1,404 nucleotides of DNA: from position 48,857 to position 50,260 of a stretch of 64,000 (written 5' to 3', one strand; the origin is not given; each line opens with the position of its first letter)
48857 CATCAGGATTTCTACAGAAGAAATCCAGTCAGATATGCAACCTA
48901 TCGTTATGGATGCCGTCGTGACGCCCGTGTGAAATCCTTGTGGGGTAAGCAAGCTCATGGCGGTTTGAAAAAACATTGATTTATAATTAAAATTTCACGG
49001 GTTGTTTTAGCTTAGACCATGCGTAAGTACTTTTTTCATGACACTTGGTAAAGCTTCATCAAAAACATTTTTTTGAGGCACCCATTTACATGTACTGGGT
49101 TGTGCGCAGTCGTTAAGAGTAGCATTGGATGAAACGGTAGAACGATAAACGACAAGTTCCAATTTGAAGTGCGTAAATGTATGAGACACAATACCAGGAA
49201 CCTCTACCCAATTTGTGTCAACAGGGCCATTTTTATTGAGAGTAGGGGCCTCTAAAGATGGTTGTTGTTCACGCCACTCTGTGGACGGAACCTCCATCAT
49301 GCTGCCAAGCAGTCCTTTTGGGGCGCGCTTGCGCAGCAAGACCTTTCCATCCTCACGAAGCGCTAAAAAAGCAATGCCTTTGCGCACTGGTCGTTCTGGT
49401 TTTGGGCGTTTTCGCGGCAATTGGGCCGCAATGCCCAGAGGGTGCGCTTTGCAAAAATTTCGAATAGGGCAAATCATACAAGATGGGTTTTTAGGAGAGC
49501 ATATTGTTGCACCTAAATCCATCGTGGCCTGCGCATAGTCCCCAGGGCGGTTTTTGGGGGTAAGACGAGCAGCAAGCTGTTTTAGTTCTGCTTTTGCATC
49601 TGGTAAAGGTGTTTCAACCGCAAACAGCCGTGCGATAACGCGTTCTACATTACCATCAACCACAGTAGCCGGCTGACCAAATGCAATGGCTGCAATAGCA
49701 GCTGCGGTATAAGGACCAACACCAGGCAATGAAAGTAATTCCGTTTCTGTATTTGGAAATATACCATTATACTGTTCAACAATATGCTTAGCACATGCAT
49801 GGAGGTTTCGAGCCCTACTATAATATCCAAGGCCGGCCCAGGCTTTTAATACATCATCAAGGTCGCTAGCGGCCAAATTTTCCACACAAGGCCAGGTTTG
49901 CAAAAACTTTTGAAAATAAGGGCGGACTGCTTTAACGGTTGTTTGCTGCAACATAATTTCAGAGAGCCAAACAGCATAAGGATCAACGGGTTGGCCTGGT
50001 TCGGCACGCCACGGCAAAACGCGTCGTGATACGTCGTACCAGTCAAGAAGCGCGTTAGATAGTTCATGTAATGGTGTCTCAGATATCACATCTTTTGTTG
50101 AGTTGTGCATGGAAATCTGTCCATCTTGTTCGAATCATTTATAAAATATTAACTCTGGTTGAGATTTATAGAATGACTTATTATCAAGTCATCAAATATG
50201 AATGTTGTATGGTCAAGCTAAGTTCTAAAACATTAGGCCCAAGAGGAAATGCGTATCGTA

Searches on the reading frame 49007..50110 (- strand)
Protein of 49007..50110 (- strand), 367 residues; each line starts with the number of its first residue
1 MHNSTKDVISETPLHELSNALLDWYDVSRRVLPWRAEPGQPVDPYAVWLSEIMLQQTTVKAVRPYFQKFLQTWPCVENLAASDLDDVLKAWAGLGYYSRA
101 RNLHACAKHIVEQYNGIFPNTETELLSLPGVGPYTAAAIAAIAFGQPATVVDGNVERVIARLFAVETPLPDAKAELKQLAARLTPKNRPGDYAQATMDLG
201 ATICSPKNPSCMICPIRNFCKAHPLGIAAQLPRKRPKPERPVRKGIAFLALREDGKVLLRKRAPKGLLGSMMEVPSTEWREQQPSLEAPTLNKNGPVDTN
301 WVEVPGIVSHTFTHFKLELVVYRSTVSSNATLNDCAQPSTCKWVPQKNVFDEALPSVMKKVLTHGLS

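Call 87: search_protein_families(library=pfam, proteins=[window:49007-50110:-], max_evalue=0.00001)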
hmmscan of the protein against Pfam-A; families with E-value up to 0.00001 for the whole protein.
window:49007-50110:- (367 aa): 3 families
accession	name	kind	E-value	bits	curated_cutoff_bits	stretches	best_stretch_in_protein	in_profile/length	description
PF00730.31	HhH-GPD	-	1.6e-22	80.3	26.2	1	50-175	2-97/108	HhH-GPD superfamily base excision DNA repair protein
PF14815.12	NUDIX_4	-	3.3e-20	72.4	35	1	248-363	3-112/113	NUDIX domain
PF00633.29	HHH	-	6e-10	38.9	24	1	114-141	2-29/30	Helix-hairpin-helix motif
